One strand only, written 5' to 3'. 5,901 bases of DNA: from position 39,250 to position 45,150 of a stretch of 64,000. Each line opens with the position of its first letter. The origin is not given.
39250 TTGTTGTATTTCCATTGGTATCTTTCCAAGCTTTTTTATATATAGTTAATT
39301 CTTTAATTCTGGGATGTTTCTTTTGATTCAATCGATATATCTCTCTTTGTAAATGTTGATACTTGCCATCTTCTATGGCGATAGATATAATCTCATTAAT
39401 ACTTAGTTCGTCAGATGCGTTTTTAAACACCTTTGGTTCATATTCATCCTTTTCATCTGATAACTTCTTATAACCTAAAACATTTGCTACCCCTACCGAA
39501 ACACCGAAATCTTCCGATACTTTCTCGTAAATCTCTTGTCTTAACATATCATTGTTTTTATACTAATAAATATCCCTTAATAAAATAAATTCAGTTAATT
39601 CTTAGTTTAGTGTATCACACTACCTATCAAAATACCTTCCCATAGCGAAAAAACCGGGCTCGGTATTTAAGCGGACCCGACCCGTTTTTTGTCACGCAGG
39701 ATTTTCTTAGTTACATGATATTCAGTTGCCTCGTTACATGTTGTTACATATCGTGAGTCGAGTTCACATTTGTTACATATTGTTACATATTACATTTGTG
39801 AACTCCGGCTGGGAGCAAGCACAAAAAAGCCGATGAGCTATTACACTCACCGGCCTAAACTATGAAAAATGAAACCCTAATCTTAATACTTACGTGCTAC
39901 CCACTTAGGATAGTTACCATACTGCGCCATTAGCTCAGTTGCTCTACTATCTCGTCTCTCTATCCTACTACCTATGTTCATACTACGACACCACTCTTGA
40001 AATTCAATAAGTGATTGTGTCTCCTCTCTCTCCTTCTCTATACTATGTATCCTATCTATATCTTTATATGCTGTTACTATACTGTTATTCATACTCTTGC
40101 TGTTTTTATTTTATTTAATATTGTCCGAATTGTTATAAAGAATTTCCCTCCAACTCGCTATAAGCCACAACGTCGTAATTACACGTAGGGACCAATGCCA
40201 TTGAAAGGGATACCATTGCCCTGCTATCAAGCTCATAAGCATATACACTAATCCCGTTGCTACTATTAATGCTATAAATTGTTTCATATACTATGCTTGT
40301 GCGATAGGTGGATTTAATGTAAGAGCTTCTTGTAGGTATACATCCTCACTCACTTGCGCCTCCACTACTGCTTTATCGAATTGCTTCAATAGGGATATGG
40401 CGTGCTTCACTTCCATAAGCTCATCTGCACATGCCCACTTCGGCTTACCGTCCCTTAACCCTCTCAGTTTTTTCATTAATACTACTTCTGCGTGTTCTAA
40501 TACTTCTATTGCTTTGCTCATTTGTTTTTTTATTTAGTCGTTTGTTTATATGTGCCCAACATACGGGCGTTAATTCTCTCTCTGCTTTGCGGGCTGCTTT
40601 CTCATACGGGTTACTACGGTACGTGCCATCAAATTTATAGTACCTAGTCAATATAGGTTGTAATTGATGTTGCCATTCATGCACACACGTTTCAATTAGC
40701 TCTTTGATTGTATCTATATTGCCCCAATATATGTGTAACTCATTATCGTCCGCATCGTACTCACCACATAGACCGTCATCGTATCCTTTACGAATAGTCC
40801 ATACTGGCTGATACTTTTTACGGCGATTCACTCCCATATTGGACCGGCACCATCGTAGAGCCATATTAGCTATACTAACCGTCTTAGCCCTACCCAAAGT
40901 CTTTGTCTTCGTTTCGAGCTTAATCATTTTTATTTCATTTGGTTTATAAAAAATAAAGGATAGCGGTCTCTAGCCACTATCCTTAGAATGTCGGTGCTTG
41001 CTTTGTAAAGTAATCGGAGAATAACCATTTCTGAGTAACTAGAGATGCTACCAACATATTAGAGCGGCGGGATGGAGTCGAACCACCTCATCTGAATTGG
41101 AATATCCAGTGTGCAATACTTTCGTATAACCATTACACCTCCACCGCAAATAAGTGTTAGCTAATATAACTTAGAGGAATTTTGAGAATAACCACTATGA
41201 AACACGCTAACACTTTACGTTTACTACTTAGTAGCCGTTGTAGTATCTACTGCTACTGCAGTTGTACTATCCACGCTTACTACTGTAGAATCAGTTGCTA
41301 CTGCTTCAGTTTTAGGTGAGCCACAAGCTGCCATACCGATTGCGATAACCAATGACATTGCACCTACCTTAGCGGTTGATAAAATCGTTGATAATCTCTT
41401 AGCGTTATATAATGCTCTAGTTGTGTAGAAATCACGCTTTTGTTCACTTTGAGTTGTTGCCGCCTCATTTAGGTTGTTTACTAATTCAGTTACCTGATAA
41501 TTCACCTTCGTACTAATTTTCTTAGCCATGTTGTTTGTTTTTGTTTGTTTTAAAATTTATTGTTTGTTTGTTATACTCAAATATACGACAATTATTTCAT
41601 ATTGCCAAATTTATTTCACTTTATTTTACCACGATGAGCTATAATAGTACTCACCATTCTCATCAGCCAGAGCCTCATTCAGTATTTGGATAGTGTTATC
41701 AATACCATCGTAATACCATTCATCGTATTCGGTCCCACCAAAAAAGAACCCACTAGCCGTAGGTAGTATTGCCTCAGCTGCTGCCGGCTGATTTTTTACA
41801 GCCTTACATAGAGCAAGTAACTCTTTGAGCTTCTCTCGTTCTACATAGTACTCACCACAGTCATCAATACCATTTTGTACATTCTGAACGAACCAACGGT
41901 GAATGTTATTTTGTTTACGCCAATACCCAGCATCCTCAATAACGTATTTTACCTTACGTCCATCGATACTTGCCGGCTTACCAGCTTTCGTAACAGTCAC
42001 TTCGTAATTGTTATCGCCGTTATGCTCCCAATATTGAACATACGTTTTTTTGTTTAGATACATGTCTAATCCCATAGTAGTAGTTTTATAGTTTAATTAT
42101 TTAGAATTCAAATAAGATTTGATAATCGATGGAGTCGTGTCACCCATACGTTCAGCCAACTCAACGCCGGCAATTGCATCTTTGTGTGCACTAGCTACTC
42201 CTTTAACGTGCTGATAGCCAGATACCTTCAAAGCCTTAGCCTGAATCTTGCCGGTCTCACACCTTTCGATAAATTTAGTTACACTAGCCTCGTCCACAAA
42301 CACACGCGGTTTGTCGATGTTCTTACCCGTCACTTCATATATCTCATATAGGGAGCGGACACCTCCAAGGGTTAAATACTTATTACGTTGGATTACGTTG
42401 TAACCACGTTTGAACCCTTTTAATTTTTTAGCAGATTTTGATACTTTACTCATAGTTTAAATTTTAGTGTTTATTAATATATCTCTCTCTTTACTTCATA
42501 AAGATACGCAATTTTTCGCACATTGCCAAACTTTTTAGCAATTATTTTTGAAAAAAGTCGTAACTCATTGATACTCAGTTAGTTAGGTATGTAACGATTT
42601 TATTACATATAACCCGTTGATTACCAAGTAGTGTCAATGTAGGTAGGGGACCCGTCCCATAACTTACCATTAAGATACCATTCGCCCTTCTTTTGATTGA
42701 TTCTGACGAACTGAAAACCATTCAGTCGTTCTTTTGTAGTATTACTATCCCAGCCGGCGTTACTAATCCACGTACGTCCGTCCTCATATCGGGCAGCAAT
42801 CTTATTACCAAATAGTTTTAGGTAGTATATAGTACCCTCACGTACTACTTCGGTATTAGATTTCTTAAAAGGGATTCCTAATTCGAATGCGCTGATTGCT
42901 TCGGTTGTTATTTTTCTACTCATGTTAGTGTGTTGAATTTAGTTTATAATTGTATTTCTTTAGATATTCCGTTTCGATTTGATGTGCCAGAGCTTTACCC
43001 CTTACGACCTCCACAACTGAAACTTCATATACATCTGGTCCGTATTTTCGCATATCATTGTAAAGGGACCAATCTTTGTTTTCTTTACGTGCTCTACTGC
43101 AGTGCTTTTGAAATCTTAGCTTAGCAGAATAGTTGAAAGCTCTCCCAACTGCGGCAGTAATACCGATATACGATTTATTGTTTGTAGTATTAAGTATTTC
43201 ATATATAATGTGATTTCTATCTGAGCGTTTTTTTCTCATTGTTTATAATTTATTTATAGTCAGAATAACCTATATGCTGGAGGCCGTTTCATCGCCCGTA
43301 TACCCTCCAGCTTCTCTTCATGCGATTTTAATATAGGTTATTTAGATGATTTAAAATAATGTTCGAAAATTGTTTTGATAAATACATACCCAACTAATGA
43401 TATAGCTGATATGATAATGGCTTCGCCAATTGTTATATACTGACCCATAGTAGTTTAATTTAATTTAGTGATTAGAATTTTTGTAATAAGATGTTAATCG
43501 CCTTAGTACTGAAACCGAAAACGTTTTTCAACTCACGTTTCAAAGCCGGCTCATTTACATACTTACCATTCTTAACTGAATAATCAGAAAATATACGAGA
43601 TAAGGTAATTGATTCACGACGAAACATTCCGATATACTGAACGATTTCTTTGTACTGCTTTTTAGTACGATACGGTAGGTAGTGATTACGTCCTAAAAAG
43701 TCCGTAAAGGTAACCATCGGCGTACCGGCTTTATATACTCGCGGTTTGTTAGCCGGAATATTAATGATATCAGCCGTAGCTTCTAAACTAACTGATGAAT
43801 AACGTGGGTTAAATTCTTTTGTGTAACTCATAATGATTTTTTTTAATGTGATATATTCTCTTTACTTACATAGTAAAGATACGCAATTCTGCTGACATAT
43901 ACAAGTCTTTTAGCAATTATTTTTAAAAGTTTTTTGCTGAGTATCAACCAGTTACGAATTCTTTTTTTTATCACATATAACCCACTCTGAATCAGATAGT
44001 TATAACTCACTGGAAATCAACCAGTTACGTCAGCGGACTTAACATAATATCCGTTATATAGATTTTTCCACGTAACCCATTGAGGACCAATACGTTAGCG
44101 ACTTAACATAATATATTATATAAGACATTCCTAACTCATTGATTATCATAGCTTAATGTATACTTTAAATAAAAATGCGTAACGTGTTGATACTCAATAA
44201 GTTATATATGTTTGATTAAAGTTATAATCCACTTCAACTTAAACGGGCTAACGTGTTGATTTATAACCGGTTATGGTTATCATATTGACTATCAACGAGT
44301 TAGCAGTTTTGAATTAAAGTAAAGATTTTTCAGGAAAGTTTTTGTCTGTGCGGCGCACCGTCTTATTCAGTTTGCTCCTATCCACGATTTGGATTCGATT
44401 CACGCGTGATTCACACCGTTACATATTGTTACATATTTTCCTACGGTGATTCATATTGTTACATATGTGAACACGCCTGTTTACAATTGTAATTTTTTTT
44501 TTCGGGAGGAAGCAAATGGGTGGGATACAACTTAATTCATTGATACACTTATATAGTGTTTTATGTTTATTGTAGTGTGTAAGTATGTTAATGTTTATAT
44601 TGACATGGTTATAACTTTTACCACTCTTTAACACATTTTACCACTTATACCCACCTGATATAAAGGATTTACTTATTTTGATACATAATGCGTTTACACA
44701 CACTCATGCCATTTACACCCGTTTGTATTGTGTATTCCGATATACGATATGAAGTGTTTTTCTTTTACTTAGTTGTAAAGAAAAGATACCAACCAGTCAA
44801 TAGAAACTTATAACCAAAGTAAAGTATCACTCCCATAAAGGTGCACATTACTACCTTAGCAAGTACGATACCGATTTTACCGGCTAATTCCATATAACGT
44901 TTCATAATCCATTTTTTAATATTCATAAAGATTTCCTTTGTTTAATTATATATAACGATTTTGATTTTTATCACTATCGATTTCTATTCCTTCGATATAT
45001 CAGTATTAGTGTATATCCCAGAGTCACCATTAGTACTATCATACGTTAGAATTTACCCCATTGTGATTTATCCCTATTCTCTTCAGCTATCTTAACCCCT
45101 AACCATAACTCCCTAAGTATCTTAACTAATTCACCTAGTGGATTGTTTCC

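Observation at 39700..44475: Two homologous iteron arrays (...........) with conserved flanks: candidate replication origin or regulator-binding loci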

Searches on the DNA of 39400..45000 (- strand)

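Call 52: search_rna_families(source=window, start=39400, end=45000, threshold=evalue, max_evalue=1)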
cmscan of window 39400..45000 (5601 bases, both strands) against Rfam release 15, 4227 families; matches with E-value up to 1: 1.
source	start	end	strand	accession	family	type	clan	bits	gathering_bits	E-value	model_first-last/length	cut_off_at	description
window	41063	41147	-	RF00005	tRNA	Gene; tRNA;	CL00001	38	29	1.7e-05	1-71/71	no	tRNA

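Call 55: search_dna_similar(query=window:44500-44740:-, collection=phages, mode=distant, max_evalue=0.01, max_rows=20)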
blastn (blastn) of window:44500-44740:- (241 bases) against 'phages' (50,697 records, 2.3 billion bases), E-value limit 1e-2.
No match.

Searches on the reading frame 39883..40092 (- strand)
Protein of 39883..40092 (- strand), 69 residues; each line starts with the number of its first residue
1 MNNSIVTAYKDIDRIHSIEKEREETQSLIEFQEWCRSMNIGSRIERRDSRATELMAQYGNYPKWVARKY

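Call 16: search_protein_families(library=phrogs, proteins=[window:39883-40092:-], max_evalue=0.01)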
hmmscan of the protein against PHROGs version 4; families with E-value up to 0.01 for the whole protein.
window:39883-40092:- (69 aa): 0 families

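Call 53: search_protein_families(library=pfam, proteins=[window:39883-40092:-], max_evalue=0.1)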
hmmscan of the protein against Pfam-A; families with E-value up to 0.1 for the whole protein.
window:39883-40092:- (69 aa): 1 family
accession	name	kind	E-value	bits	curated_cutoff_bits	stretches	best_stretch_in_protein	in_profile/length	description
PF10169.15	LLPH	-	0.015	16.3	25.7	1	11-68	46-106/127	LLP homolog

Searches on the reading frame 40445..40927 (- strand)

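Call 16: search_protein_families(library=phrogs, proteins=[window:40445-40927:-], max_evalue=0.01)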
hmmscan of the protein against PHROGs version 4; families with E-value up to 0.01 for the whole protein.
window:40445-40927:- (160 aa): 1 family
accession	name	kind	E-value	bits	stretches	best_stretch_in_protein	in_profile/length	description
phrog_37302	-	unknown function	0.0028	19.1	1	78-115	53-95/98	-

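Call 53: search_protein_families(library=pfam, proteins=[window:40445-40927:-], max_evalue=0.1)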
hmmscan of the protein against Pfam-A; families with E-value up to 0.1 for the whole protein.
window:40445-40927:- (160 aa): 2 families
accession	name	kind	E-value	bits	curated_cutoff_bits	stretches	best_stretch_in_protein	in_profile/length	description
PF07388.17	A-2_8-polyST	-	0.003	17.6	23.3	1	49-152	128-203/316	Alpha-2,8-polysialyltransferase (POLYST)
PF13058.12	DUF3920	-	0.092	13.4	27.3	0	66-117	65-117/126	Protein of unknown function (DUF3920)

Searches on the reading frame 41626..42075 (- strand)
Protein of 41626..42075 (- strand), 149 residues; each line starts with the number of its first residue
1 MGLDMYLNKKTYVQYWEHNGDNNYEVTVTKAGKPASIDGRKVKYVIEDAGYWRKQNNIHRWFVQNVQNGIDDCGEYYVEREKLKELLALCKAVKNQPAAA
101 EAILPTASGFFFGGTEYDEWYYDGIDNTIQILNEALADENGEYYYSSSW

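Call 16: search_protein_families(library=phrogs, proteins=[window:41626-42075:-], max_evalue=0.01)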
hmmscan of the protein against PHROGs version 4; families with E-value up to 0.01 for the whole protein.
window:41626-42075:- (149 aa): 1 family
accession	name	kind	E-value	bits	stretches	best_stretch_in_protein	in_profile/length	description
phrog_7971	-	unknown function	2.1e-08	35.4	1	49-136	24-108/124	-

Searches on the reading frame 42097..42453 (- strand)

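Call 16: search_protein_families(library=phrogs, proteins=[window:42097-42453:-], max_evalue=0.01)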
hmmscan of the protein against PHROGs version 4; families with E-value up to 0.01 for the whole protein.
window:42097-42453:- (118 aa): 0 families

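Call 53: search_protein_families(library=pfam, proteins=[window:42097-42453:-], max_evalue=0.1)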
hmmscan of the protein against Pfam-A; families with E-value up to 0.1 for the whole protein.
window:42097-42453:- (118 aa): 1 family
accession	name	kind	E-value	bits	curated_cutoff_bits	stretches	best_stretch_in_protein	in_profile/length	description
PF19829.4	DUF6310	-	0.064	13.7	27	1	37-95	56-112/126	Family of unknown function (DUF6310)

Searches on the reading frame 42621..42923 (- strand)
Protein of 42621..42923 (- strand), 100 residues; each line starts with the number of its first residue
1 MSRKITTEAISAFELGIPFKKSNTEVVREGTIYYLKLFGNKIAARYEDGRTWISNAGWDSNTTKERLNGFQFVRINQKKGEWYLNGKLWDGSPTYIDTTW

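Call 16: search_protein_families(library=phrogs, proteins=[window:42621-42923:-], max_evalue=0.01)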
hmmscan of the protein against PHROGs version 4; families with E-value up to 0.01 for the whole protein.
window:42621-42923:- (100 aa): 3 families
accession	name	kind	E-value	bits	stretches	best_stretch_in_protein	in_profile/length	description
phrog_554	-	unknown function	1.8e-18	67.8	1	3-87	2-93/109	-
phrog_12194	-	unknown function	1.8e-06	28.7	1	2-85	157-240/259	-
phrog_16548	-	unknown function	0.0014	19.5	1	40-72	50-82/119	-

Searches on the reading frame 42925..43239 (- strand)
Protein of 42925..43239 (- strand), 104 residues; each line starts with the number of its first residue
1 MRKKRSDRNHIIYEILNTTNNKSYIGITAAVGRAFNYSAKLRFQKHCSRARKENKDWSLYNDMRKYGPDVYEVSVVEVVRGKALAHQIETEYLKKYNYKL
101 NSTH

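Call 16: search_protein_families(library=phrogs, proteins=[window:42925-43239:-], max_evalue=0.01)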
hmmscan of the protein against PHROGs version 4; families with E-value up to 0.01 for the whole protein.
window:42925-43239:- (104 aa): 7 families
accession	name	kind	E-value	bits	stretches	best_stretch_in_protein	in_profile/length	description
phrog_7168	-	DNA, RNA and nucleotide metabolism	2.6e-14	54.4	1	11-97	3-83/284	homing endonuclease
phrog_5123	-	DNA, RNA and nucleotide metabolism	7.4e-11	43.2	1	12-97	4-80/152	homing endonuclease with GIY-YIG motif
phrog_314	-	DNA, RNA and nucleotide metabolism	2.7e-09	37.5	1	3-97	172-254/574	homing endonuclease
phrog_19446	-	DNA, RNA and nucleotide metabolism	4.7e-08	33.8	1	12-102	4-85/254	homing endonuclease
phrog_447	-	other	0.00036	21.4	1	8-97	25-114/148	NAD synthetase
phrog_20015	-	DNA, RNA and nucleotide metabolism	0.0066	17.6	0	9-30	2-23/46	endonuclease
phrog_3404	-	DNA, RNA and nucleotide metabolism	0.0085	16.9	0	12-101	5-84/235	HNH endonuclease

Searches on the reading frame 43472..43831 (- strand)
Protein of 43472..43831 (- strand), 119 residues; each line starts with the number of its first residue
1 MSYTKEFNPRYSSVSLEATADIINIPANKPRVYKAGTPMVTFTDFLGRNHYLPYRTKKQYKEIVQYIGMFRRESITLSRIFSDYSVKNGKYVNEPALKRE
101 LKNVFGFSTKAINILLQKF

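Call 16: search_protein_families(library=phrogs, proteins=[window:43472-43831:-], max_evalue=0.01)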
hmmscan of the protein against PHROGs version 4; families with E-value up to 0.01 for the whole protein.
window:43472-43831:- (119 aa): 0 families

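Call 53: search_protein_families(library=pfam, proteins=[window:43472-43831:-], max_evalue=0.1)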
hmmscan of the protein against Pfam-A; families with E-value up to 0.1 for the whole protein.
window:43472-43831:- (119 aa): 1 family
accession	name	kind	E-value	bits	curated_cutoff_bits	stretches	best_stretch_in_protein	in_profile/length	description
PF22893.2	ULD_2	-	0.066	13.9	24.5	1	38-67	4-33/85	Ubiquitin-like domain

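Call 74: find_homologous_proteins(query=window:43472-43831:-, max_evalue=0.001)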
Query window:43472-43831:- (119 aa): 7 proteins with E <= 0.001 among 8 candidates.
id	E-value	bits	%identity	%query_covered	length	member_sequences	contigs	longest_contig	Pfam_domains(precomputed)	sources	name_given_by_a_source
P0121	2.3e-71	255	99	100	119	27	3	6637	-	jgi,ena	-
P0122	9.6e-61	221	87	100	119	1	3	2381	-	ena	-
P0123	7.9e-42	160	64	100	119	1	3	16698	-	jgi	jgi:hypothetical protein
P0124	1.3e-41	159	65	100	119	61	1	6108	-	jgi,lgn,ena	jgi:hypothetical protein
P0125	1.9e-41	159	62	100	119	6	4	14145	-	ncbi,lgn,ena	-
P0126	1.8e-40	155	62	100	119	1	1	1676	-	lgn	-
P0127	3.8e-40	154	61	100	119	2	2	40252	-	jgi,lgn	-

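Call 81: predict_structure(alignment_id=A2)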
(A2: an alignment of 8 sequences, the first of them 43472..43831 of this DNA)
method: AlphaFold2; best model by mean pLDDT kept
length: 119 residues; sequences in the alignment: 8
mean_pLDDT: 63.0   pTM: 0.42
mean pLDDT of the five models: 63.0, 60.0, 57.6, 56.9, 55.1
residues with pLDDT >= 90: 0; 70-90: 55; 50-70: 31; < 50: 33
segments of 3 or more residues with pLDDT < 50: 1-32
pLDDT, mean of each block of 10 residues (from residue 1): 32 33 38 57 65 70 72 73 78 85 83 71
secondary structure, 60 per line:
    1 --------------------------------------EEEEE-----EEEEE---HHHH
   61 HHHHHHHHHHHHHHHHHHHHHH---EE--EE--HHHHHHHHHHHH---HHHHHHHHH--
elements in order: E39-43 E49-53 H57-82 H94-105 H109-117

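Call 83: fold_search(model_id=the predicted structure, library=pdb)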
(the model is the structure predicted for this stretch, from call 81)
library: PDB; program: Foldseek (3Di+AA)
matches with E <= 10: 84; with E <= 0.001: 0
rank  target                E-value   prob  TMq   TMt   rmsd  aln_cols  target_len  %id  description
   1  8hqz_H                2.3e+00  0.10  0.15  0.09  18.6        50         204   10  Baseplate of DT57C bacteriophage in the full state (released 2023-12-13)
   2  2o2l_H                3.0e+00  0.11  0.22  0.25   5.7        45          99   24  Crystal structure of human heat-labile enterotoxin in complex with a blood group A antigen analog (released 2007-08-14)
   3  6h0b_B                3.4e+00  0.06  0.17  0.05   3.9        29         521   14  Crystal structure of the human GalNAc-T4 in complex with UDP, manganese and the diglycopeptide 6. (released 2018-10-10)
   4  2w1t_A                3.7e+00  0.13  0.17  0.12   2.4        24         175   29  Crystal Structure of B. subtilis SpoVT (released 2008-11-18)
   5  2w1t_B                3.7e+00  0.12  0.17  0.12   2.4        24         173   29  Crystal Structure of B. subtilis SpoVT (released 2008-11-18)
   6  7aoi_Af               3.7e+00  0.01  0.13  0.12  14.3       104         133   14  Trypanosoma brucei mitochondrial ribosome large subunit assembly intermediate (released 2020-12-02)
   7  1o57_A                3.9e+00  0.01  0.13  0.06  15.9        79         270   16  CRYSTAL STRUCTURE OF THE PURINE OPERON REPRESSOR OF BACILLUS SUBTILIS (released 2003-08-26)
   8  6zml_B                4.2e+00  0.02  0.14  0.05  13.8        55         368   16  CryoEM Structure of Merkel Cell Polyomavirus Virus-like Particle (released 2020-08-05)
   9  6yxx_Af               4.2e+00  0.02  0.14  0.12  16.9        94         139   14  State A of the Trypanosoma brucei mitoribosomal large subunit assembly intermediate (released 2020-10-14)
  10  4rh7                  4.5e+00  0.06  0.15  0.01   7.7        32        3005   22  Crystal structure of human cytoplasmic dynein 2 motor domain in complex with ADP.Vi (released 2014-12-10)
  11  5nqa_B                4.5e+00  0.05  0.16  0.04   3.3        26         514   19  Crystal structure of GalNAc-T4 in complex with the monoglycopeptide 3 (released 2017-12-20)
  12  6zml_E                4.5e+00  0.04  0.13  0.05  10.9        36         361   17  CryoEM Structure of Merkel Cell Polyomavirus Virus-like Particle (released 2020-08-05)
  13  1p4a_A                4.8e+00  0.05  0.13  0.06  11.5        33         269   24  Crystal Structure of the PurR complexed with cPRPP (released 2003-12-09)
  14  5nqa_A                4.8e+00  0.05  0.16  0.04   3.3        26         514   19  Crystal structure of GalNAc-T4 in complex with the monoglycopeptide 3 (released 2017-12-20)
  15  1ltr_E                5.1e+00  0.07  0.21  0.23   5.9        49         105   22  CRYSTAL STRUCTURE OF THE B SUBUNIT OF HUMAN HEAT-LABILE ENTEROTOXIN FROM E. COLI CARRYING A PEPTIDE WITH ANTI-HSV ACTI (released 1999-02-09)
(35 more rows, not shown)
